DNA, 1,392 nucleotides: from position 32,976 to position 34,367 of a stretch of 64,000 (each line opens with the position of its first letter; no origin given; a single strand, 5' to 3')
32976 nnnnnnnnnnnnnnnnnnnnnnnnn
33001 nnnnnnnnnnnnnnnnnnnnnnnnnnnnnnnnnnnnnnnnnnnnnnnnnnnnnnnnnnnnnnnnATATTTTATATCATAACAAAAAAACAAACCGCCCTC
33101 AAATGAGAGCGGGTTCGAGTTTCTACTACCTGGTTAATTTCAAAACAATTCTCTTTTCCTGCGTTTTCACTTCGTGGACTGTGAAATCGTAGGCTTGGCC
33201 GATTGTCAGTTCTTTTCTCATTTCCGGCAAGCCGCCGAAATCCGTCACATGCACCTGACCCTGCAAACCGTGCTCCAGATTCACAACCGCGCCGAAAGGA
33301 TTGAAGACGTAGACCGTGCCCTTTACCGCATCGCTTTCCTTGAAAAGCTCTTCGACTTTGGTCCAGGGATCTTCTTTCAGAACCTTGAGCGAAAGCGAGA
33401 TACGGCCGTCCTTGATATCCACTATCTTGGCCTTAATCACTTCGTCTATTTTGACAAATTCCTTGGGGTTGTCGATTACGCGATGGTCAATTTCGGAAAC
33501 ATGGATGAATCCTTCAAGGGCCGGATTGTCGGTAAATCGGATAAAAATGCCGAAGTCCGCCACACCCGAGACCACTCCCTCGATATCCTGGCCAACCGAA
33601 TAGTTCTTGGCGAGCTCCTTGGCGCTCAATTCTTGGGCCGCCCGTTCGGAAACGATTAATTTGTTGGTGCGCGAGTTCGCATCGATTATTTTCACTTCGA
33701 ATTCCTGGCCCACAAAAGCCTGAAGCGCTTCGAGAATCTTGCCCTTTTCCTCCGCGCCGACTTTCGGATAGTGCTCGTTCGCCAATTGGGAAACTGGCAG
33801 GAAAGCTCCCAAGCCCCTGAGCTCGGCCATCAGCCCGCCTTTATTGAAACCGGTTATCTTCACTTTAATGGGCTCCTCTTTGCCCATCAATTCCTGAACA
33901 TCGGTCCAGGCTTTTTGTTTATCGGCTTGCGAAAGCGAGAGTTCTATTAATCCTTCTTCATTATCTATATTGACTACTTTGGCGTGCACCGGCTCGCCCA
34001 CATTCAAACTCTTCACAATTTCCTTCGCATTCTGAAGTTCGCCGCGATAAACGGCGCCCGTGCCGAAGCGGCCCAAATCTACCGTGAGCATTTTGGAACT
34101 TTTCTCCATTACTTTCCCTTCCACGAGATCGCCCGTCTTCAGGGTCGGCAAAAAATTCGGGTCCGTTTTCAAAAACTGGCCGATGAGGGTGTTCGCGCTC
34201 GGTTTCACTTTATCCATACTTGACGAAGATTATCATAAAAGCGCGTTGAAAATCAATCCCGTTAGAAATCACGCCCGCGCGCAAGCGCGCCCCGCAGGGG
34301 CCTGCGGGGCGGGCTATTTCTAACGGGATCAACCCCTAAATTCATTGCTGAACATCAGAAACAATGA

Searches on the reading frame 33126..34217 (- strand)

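Call 8: search_protein_families(library=pfam, proteins=[window:33126-34217:-], max_evalue=0.001)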
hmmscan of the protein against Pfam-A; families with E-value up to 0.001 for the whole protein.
window:33126-34217:- (363 aa): 3 families
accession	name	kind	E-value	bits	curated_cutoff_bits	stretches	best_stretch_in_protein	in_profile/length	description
PF00575.29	S1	-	2.7e-33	114.6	22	4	208-278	4-74/74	S1 RNA binding domain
PF23459.1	S1_RRP5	-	1.4e-05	26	27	0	209-270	4-65/72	RRP5 S1 domain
PF21710.3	Spt6_S1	-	0.00037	21.2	27.5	0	62-99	53-90/91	Spt6, S1/OB domain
